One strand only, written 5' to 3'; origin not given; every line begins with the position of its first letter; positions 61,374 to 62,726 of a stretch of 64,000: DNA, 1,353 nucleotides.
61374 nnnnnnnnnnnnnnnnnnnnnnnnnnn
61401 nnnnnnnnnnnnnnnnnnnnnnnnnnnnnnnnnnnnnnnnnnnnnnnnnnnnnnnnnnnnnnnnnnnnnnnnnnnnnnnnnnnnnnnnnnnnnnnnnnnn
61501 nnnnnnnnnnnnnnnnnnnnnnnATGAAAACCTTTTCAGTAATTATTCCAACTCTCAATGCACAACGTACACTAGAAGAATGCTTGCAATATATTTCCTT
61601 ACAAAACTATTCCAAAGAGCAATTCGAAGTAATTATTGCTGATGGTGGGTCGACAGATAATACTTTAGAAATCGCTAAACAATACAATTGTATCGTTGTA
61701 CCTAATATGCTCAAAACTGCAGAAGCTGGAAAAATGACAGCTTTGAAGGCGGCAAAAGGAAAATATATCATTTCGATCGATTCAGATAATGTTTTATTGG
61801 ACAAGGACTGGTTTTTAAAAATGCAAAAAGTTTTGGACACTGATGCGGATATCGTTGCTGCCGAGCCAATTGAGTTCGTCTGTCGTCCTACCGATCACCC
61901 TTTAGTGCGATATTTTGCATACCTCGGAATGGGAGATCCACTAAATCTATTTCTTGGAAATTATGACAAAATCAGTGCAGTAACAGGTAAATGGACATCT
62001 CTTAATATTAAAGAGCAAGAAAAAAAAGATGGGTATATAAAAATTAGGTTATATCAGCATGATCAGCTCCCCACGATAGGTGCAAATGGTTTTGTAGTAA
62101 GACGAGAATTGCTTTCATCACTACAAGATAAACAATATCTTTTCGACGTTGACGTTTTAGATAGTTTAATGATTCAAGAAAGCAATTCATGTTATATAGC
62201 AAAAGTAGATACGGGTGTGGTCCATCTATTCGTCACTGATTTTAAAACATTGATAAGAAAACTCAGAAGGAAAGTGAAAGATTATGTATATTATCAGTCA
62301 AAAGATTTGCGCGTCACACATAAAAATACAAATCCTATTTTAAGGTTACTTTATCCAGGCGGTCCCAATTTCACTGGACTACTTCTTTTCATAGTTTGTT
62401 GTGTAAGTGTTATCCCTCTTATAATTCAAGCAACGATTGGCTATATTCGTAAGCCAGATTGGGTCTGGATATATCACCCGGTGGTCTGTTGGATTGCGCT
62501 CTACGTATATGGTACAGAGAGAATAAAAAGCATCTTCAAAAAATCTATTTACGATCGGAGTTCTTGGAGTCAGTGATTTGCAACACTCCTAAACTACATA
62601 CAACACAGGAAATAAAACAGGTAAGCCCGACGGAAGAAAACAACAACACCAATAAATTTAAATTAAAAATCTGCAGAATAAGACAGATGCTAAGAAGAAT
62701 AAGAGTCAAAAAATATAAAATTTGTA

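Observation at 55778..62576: Cell-surface glycan biosynthesis cluster (GT4, Wzx-like flippase, DPM-synthase-like GT2, SDR, GT4, GT2) that probably supplies lipid-linked sugar donors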

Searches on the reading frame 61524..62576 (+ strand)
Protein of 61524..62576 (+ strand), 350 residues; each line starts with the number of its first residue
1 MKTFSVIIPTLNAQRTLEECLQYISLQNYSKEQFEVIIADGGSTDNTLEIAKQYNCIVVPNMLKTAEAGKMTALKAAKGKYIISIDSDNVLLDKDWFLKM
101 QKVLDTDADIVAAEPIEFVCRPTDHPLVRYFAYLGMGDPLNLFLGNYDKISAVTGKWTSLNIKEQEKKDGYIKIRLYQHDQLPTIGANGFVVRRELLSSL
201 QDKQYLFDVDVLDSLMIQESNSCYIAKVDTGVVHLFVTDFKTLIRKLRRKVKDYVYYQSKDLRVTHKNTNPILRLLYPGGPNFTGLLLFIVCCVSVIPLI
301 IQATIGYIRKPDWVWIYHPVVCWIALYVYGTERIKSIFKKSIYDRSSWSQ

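Call 5: search_protein_families(library=pfam, proteins=[window:61524-62576:+], max_evalue=0.01)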
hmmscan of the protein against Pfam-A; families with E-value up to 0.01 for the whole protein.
window:61524-62576:+ (350 aa): 4 families
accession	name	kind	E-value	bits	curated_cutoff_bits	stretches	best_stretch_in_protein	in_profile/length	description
PF00535.33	Glycos_transf_2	-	7.3e-23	81.8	23.3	1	5-117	1-117/168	Glycosyl transferase family 2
PF13641.12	Glyco_tranf_2_3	-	5.7e-09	36.8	27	1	4-251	3-228/230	Glycosyltransferase like family 2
PF10111.15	Glyco_tranf_2_2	-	0.00018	21.5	27.3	1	5-104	1-106/276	Glycosyltransferase like family 2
PF13704.12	Glyco_tranf_2_4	-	0.0069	17.3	27.5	0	12-92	2-85/98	Glycosyl transferase family 2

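Call 9: search_protein_families(library=ncbifam, proteins=[window:61524-62576:+], max_evalue=0.001)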
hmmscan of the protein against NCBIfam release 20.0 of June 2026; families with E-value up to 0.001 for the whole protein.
window:61524-62576:+ (350 aa): 18 families
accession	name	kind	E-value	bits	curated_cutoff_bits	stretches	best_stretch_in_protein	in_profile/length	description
TIGR03111.1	glyc2_xrt_Gpos1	hypoth_equivalog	1.4e-14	53.8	363.95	1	4-112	51-164/439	TIGR03111 family XrtG-associated glycosyltransferase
TIGR04283.1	glyco_like_mftF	equivalog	2.4e-14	53.5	182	1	5-114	2-107/221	TIGR04283 family arsenosugar biosynthesis glycosyltransferase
NF007482.0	PRK10073.1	equivalog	5.5e-13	48.6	423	1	3-111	7-118/334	glycosyltransferase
NF041875.1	EPS_EpsD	equivalog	4.7e-11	42.7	370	1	5-90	2-91/325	exopolysaccharide biosynthesis glycosyltransferase EpsD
NF047683.1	TeichurnBiosyTuaG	equivalog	8.6e-10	38.7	400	1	3-92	7-100/252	teichuronic acid biosynthesis protein TuaG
TIGR03937.1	PgaC_IcaA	equivalog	2.2e-09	36.8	422.3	1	3-108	46-154/407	poly-beta-1,6-N-acetyl-D-glucosamine synthase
NF038302.1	EPS_HpsE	equivalog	2.3e-09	36.6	300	1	4-103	3-110/307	hormogonium polysaccharide biosynthesis glycosyltransferase HpsE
NF053739.1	GlytfEpsEBac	equivalog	6.4e-09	35.2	450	1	4-95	3-99/265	glycosyltransferase EpsE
NF050050.1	ProtGlycPglI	equivalog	3.7e-08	33.1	500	1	2-105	2-110/306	GalNAc(5)-diNAcBac-PP-undecaprenol beta-1,3-glucosyltransferase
NF010496.0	PRK13915.1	equivalog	3.7e-08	32.8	262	1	2-100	31-138/307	glucosyl-3-phosphoglycerate synthase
TIGR04182.1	glyco_TIGR04182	equivalog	5.8e-08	32.5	325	1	5-109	3-103/293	S-layer glycoprotein N-glycosyltransferase AglJ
TIGR03965.1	mycofact_glyco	equivalog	6.9e-08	31.8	280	1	3-130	75-204/467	mycofactocin biosynthesis glycosyltransferase MftF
TIGR04242.1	nodulat_NodC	equivalog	5.2e-07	29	550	1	5-104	51-156/395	chitooligosaccharide synthase NodC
NF045692.1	OglycostaseCruG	equivalog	3.3e-06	26.3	600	1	3-54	42-91/386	2'-O-glycosyltransferase CruG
TIGR04440.1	glyco_TIGR04440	domain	5e-06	26.4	70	1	4-114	2-116/215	TIGR00180 family glycosyltransferase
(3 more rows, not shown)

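Call 20: search_solved_structures(query=window:61524-62576:+, max_evalue=0.01, show_alignments=1)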
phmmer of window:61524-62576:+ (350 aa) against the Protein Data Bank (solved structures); distinct sequences matched with E-value up to 0.01: 17.
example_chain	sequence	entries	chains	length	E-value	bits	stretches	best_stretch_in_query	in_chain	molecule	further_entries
5tze_C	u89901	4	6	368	8.7e-12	47.9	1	3-94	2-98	Glycosyl transferase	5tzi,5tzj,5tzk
5tz8_A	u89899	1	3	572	1.8e-11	46.9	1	3-94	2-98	Glycosyl transferase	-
2z87_A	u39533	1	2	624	5e-10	42.1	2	4-120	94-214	Chondroitin synthase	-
2z86_A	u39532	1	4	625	5.1e-10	42.1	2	4-120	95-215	Chondroitin synthase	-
6p61_A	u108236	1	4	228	2e-08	36.8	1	3-107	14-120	Glycosyltransferase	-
5hea_A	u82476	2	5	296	3.8e-08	35.9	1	4-110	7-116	Putative glycosyltransferase (GalT1)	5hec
6h1j_A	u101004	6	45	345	1.1e-06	31.1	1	1-94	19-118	Probable ss-1,3-N-acetylglucosaminyltransferase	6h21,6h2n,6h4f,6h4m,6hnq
3bcv_A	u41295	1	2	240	6.3e-06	28.6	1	4-104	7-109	Putative glycosyltransferase protein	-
9jma_A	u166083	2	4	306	1.8e-05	27.1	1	4-92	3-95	GalNAc(5)-diNAcBac-PP-undecaprenol beta-1,3-glucosyltransferase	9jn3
6yv7_B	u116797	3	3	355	4.7e-05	25.7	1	5-99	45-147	Glycosyl transferase, family 2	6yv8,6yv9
6yv7_A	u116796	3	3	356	4.8e-05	25.7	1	5-99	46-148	Glycosyl transferase, family 2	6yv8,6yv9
22ao_A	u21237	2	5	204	0.00016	24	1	8-90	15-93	GmaR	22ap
8bz8_A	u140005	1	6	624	0.00016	24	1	4-95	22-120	Glycosyltransferase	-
8bz4_A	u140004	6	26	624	0.00016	24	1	4-95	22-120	Glycosyltransferase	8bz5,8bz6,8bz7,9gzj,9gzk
9omj_A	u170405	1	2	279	0.00022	23.5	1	5-56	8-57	Glycosyltransferase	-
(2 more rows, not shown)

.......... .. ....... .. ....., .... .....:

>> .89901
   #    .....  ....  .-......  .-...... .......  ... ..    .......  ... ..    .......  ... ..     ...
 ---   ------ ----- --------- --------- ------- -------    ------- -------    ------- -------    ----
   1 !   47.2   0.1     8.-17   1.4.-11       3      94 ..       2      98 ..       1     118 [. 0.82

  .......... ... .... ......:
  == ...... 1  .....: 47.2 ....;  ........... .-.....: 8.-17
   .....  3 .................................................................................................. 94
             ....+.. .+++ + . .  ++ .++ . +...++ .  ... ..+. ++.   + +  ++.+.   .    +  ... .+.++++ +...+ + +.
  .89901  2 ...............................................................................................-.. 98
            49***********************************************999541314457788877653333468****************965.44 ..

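Call 74: find_homologous_proteins(query=window:61524-62576:+, max_evalue=0.00001)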
Query window:61524-62576:+ (350 aa): 764 proteins with E <= 0.00001 among 3015 candidates; the best 120 are listed.
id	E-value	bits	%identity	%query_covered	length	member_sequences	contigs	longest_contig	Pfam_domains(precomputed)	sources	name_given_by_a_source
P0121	3.0e-235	798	100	100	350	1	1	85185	PF13641.13,PF00535.33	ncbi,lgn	-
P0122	2.1e-148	512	62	100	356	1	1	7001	PF13641.13,PF00535.33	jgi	jgi:glycosyltransferase involved in cell wall biosynthesis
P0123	2.7e-148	512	63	99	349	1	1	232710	PF13641.13,PF00535.33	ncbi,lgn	-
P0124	1.1e-147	510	63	100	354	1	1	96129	PF13641.13,PF00535.33,PF13704.14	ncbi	-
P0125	3.5e-146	505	63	100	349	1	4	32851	PF13641.13,PF00535.33,PF13704.14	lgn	-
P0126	1.2e-145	503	61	100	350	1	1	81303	PF13641.13,PF00535.33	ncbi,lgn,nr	ncbi:MAG: glycosyltransferase family 2 protein [bacterium]|nr:glycosyltransferase family 2 protein [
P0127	2.6e-145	502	63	100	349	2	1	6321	PF10111.15,PF13641.13,PF00535.33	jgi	jgi:glycosyltransferase involved in cell wall biosynthesis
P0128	5.4e-144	498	62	99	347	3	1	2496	PF13641.13,PF00535.33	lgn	-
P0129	4.7e-141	488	60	100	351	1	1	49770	PF13641.13,PF00535.33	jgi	jgi:glycosyltransferase involved in cell wall biosynthesis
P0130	4.1e-140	485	60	100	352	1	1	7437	PF13641.13,PF00535.33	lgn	-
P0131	1.0e-137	477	60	100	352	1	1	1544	PF13641.13,PF00535.33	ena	-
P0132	4.1e-135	468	59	99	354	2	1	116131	PF13641.13,PF00535.33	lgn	-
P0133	1.3e-133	463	57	100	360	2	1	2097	PF13641.13,PF00535.33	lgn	-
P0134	7.3e-133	461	56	100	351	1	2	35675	PF13641.13,PF00535.33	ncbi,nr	ncbi:MAG: glycosyltransferase [bacterium]|nr:glycosyltransferase [bacterium]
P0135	1.2e-131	457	57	100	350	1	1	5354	PF13641.13,PF00535.33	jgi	jgi:glycosyltransferase involved in cell wall biosynthesis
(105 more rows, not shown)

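Call 77: search_solved_structures(query=A3, max_evalue=0.001, show_alignments=1)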
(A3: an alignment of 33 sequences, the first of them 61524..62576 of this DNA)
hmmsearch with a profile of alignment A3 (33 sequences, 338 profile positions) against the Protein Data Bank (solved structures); distinct sequences matched with E-value up to 0.001: 41.
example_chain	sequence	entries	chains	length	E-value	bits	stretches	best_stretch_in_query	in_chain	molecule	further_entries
2z87_A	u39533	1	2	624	1.4e-19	73.5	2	7-121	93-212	Chondroitin synthase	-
2z86_A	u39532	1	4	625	1.4e-19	73.5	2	7-121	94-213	Chondroitin synthase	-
5tze_C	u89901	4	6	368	5.6e-18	68.2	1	7-96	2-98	Glycosyl transferase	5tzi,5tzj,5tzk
5tz8_A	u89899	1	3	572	1.1e-17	67.3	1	7-96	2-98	Glycosyl transferase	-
6p61_A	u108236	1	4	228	9.9e-15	57.6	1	3-137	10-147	Glycosyltransferase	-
5hea_A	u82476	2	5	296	1.4e-13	53.8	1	7-111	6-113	Putative glycosyltransferase (GalT1)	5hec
6h1j_A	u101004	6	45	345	1.7e-13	53.5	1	4-97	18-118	Probable ss-1,3-N-acetylglucosaminyltransferase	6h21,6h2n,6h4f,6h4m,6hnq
8vh7_A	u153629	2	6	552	3.7e-12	49.1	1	4-117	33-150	Heparosan synthase B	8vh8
8viw_A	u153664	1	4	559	3.8e-12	49.1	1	4-117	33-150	Heparosan synthase B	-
6yv7_B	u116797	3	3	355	5.2e-12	48.6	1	6-114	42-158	Glycosyl transferase, family 2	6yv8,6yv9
6yv7_A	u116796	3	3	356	5.2e-12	48.6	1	6-114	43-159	Glycosyl transferase, family 2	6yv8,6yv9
3bcv_A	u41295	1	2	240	1.9e-10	43.5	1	5-101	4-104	Putative glycosyltransferase protein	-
9omj_A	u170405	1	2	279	7.9e-10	41.4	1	7-115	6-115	Glycosyltransferase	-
9omh_A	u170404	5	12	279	8.7e-10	41.3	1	7-115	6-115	Glycosyltransferase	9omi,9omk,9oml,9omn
9omm_A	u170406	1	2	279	8.7e-10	41.3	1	7-115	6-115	Glycosyltransferase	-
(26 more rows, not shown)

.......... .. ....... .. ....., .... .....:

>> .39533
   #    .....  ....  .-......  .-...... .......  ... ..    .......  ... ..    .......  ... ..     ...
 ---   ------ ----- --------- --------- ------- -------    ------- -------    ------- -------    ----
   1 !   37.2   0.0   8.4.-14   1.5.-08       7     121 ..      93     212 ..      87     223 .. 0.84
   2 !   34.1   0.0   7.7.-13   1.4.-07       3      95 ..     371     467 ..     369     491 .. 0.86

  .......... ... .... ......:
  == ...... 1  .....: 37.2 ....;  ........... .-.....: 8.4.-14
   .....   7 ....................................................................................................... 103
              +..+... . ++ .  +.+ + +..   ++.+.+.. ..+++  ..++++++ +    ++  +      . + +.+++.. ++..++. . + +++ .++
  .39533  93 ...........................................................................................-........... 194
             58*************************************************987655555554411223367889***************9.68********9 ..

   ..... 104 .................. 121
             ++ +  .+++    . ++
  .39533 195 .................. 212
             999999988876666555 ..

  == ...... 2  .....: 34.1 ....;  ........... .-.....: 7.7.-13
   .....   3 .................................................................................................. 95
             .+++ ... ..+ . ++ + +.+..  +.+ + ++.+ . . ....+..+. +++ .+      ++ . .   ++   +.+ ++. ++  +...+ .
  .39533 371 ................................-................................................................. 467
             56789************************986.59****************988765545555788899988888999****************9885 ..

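Call 83: predict_structure(alignment_id=A3)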
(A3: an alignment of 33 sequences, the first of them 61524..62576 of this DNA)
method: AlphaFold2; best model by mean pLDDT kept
length: 350 residues; sequences in the alignment: 33
mean_pLDDT: 91.0   pTM: 0.89
mean pLDDT of the five models: 91.0, 89.0, 88.3, 86.3, 83.0
residues with pLDDT >= 90: 251; 70-90: 80; 50-70: 19; < 50: 0
segments of 3 or more residues with pLDDT < 50: none
pLDDT, mean of each block of 10 residues (from residue 1): 97 96 98 98 97 98 93 97 96 98 97 96 96 94 91 94 93 92 84 93 86 80 95 92 92 81 62 68 88 97 98 98 96 86 68
secondary structure, 60 per line:
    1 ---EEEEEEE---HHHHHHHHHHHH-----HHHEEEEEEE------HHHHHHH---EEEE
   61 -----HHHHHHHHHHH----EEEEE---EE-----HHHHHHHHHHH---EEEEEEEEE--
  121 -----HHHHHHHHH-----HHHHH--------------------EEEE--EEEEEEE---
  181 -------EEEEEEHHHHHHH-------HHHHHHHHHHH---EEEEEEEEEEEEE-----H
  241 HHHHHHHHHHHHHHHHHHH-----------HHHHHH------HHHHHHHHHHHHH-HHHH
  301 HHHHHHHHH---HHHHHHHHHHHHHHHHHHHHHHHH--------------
elements in order: E4-10 H14-25 E34-40 H47-53 E57-60 H66-76 E81-85 H96-106 E110-118 H126-134 H140-144 E165-168 E171-177 E188-193 H194-200 H208-218 E222-234 H240-259 H271-276 H283-295 H297-309 H313-336

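Call 85: fold_search(model_id=the predicted structure, library=pdb)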
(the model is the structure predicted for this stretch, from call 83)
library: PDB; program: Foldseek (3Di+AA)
matches with E <= 10: 1087; with E <= 0.001: 293
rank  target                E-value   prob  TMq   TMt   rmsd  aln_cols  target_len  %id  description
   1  6yv7_B                2.4e-11  1.00  0.51  0.51   7.8       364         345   16  Mannosyltransferase PcManGT from Pyrobaculum calidifontis (released 2020-07-22)
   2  6yv7_A                8.3e-11  1.00  0.52  0.52   7.6       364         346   15  Mannosyltransferase PcManGT from Pyrobaculum calidifontis (released 2020-07-22)
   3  5tzi                  2.0e-10  1.00  0.44  0.45  14.9       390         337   17  Crystal structure of S. aureus TarS 1-349 (released 2017-01-04)
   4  5tzk                  2.5e-10  1.00  0.43  0.44  15.5       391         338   17  Crystal structure of S. aureus TarS 1-349 in complex with UDP (released 2017-01-04)
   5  6hnq_B                9.4e-10  1.00  0.44  0.48  13.0       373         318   14  TarP-6RboP-(CH2)6NH2 (released 2018-10-24)
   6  5hea_A                1.0e-09  1.00  0.44  0.54  11.1       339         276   14  CgT structure in hexamer (released 2016-08-31)
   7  9omk_B                1.1e-09  1.00  0.45  0.59   9.9       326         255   14  WrtF fucosyltransferase - trisaccharide acceptor (released 2025-10-29)
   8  5tz8_A                1.1e-09  1.00  0.42  0.28  12.9       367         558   16  Crystal structure of S. aureus TarS (released 2017-01-04)
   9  6p61_B                1.2e-09  1.00  0.40  0.71   5.6       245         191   18  Structure of a Glycosyltransferase from Leptospira borgpetersenii serovar Hardjo-bovis (strain JB197) (released 2019-07-10)
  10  8smm_A                1.3e-09  1.00  0.55  0.40  12.1       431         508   13  Xenopus laevis hyaluronan synthase 1 (released 2024-05-01)
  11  6h1j_B                1.3e-09  1.00  0.43  0.47  14.2       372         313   14  TarP native (released 2018-09-26)
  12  5tze_C                1.3e-09  1.00  0.40  0.40  15.5       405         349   16  Crystal structure of S. aureus TarS in complex with UDP-GlcNAc (released 2017-01-04)
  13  9b8v_E                1.6e-09  1.00  0.51  0.25   7.5       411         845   14  AlphaFold2 informed cryo-EM model of the E. coli cellulose synthase BcsAG3B6 complex (released 2025-02-19)
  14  6h4m_I                1.7e-09  1.00  0.43  0.47  12.9       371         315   15  TarP-UDP-GlcNAc-3RboP (released 2018-09-26)
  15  6h21_C                1.8e-09  1.00  0.44  0.48  13.0       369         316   15  TarP-UDP-GlcNAc-Mn (released 2018-09-26)
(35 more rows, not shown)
